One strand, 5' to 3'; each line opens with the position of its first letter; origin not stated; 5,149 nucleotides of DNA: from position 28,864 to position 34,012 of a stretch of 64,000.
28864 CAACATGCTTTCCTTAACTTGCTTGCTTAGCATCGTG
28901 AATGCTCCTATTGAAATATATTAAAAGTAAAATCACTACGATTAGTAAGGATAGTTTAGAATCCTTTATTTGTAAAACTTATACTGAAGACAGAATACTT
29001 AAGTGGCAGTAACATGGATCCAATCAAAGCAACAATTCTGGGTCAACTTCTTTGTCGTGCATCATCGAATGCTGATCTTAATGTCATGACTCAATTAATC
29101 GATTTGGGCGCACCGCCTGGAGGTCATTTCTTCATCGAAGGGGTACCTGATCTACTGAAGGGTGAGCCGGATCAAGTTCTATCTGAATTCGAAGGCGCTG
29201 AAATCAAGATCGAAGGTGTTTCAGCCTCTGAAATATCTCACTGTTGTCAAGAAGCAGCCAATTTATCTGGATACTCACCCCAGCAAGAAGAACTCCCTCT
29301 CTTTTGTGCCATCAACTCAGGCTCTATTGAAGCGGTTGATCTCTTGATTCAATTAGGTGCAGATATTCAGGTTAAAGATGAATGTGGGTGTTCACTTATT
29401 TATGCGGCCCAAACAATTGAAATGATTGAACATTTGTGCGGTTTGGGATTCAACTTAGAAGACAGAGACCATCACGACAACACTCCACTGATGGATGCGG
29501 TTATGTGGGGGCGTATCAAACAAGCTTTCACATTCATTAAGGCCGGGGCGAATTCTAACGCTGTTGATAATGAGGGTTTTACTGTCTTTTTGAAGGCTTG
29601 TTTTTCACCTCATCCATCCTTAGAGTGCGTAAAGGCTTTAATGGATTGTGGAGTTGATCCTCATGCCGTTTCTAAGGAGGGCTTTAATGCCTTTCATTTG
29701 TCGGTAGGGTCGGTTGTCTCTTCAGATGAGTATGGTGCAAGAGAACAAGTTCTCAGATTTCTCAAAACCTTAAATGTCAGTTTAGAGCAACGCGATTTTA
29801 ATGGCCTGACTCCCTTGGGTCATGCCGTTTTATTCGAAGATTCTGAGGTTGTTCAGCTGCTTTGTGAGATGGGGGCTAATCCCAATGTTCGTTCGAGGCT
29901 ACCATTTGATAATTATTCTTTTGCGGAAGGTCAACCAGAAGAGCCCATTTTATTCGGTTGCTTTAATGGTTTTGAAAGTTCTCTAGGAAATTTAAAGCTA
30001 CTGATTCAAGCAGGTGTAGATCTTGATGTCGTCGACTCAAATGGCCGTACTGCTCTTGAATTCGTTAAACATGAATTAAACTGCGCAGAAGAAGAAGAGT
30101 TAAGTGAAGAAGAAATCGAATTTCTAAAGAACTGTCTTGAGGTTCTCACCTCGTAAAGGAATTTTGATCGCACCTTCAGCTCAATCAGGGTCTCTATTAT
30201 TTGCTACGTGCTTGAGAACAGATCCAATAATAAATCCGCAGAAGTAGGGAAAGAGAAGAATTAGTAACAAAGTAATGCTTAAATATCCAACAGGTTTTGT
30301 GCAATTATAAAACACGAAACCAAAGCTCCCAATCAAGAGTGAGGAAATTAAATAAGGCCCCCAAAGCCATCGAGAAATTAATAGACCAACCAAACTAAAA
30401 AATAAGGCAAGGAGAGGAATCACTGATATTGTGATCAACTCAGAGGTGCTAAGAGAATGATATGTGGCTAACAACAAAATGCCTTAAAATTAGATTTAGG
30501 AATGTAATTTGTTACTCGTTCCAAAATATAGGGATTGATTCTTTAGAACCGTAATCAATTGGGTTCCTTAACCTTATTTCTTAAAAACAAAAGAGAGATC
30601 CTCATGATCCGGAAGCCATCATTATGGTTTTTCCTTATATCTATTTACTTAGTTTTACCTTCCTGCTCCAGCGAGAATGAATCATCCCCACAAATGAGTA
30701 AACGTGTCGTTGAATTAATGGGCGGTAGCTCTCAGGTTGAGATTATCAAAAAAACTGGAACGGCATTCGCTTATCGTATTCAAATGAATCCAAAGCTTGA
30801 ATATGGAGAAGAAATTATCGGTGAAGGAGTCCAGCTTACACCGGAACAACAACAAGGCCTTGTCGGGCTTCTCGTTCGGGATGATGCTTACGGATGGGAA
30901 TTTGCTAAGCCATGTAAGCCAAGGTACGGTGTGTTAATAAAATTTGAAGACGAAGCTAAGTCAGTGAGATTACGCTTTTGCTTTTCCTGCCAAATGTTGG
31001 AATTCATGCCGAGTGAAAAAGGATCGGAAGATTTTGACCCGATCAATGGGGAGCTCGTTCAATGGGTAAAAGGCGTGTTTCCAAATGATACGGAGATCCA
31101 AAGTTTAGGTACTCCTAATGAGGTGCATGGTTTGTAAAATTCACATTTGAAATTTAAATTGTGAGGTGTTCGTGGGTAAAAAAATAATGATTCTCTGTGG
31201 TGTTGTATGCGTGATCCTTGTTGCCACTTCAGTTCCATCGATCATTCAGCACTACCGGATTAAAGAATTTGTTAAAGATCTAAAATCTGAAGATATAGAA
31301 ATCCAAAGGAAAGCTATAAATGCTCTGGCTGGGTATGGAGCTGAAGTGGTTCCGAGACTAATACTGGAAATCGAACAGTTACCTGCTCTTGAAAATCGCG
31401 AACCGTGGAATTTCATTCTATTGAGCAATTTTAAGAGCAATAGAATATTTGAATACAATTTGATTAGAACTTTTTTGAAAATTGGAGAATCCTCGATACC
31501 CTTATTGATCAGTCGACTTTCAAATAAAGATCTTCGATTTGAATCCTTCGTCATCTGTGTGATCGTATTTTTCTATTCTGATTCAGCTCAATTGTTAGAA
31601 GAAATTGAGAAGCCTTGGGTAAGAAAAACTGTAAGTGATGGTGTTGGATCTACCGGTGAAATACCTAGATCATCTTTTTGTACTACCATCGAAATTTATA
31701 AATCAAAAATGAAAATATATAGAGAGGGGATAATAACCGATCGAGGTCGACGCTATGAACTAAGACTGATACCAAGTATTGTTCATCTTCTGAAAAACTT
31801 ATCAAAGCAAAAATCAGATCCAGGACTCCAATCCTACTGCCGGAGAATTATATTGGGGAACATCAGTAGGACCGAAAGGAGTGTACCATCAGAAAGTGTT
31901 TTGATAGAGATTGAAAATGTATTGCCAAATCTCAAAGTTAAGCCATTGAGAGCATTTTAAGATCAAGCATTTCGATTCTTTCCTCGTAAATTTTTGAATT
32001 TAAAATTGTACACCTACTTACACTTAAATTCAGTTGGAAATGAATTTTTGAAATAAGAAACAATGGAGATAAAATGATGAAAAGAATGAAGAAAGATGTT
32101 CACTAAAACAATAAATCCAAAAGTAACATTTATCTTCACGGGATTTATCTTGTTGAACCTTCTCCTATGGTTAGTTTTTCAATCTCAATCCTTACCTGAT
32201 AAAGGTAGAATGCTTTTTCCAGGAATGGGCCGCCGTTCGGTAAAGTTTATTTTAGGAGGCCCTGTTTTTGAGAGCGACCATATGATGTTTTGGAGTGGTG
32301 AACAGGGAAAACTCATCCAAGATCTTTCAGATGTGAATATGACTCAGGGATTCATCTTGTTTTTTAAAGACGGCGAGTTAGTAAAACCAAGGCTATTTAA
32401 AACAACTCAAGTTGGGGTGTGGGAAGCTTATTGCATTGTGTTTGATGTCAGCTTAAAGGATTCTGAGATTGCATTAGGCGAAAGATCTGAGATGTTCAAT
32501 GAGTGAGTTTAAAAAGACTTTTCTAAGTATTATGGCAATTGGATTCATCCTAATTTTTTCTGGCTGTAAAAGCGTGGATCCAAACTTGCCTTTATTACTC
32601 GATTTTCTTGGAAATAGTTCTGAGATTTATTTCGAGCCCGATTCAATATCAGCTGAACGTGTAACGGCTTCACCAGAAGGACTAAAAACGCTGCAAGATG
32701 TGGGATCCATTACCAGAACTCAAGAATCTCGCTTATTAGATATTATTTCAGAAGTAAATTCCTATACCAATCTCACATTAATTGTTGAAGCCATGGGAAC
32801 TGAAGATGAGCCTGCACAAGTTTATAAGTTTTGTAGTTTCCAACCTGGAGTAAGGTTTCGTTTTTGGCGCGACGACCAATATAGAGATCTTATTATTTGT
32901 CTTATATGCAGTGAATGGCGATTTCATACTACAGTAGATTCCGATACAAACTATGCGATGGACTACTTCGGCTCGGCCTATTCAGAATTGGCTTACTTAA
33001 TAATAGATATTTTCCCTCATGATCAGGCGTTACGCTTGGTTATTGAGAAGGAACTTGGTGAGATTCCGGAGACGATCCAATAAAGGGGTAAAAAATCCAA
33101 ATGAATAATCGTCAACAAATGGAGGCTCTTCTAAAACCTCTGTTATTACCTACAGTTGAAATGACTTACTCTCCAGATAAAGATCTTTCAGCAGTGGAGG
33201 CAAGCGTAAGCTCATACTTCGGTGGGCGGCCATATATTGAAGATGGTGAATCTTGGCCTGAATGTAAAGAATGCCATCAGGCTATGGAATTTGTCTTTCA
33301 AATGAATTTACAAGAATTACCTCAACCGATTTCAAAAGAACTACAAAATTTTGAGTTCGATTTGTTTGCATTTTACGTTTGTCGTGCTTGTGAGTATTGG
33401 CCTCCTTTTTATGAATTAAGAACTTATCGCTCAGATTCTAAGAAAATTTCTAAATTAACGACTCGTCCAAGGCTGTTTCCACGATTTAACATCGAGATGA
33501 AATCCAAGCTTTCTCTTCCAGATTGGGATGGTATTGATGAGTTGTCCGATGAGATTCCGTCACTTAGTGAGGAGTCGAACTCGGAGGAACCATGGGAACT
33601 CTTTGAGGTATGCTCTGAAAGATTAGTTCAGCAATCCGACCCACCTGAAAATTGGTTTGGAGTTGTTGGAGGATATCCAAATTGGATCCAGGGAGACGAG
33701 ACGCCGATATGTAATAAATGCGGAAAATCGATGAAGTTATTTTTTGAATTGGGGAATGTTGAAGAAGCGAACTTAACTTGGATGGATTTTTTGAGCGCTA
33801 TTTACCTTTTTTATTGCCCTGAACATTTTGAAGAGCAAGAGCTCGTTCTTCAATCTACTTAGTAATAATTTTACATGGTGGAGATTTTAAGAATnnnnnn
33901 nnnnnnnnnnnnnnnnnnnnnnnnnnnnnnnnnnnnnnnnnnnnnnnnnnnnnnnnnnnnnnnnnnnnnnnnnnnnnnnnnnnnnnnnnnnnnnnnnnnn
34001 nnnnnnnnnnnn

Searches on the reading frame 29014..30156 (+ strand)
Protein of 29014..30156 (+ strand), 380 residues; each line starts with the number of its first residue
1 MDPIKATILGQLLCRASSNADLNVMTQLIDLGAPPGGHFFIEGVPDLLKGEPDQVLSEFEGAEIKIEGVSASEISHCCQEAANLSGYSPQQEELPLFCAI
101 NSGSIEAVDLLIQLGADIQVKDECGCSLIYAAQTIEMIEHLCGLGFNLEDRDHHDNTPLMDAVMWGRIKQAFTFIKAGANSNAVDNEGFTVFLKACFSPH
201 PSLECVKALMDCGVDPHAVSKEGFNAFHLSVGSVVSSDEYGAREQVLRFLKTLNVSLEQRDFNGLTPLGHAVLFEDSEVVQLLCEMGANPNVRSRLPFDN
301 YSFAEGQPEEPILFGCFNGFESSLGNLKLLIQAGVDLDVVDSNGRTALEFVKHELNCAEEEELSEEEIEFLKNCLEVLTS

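Call 12: search_protein_families(library=pfam, max_evalue=0.001, proteins=[window:29014-30156:+])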
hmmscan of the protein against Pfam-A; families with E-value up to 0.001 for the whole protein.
window:29014-30156:+ (380 aa): 5 families
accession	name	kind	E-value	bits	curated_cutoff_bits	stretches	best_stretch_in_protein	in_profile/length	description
PF12796.13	Ank_2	-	1.2e-26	93.5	27.3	3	201-293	8-89/90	Ankyrin repeats (3 copies)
PF13637.12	Ank_4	-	1.8e-23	82.5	22.7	1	96-132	1-37/50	Ankyrin repeats (many copies)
PF00023.36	Ank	-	1.6e-21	75.6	21.1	1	263-294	1-32/33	Ankyrin repeat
PF13606.12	Ank_3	-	1.3e-16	59.1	22.3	0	263-292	1-30/30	Ankyrin repeat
PF13857.12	Ank_5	-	3.6e-12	46.8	27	0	254-294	6-46/56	Ankyrin repeats (many copies)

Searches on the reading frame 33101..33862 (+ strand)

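Call 57: search_protein_families(library=pfam, max_evalue=0.01, proteins=[window:33101-33862:+])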
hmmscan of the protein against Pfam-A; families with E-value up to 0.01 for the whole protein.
window:33101-33862:+ (253 aa): 1 family
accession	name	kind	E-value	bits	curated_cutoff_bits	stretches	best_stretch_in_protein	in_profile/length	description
PF09234.15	DUF1963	-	8e-11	43.2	23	1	38-229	1-189/216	Domain of unknown function (DUF1963)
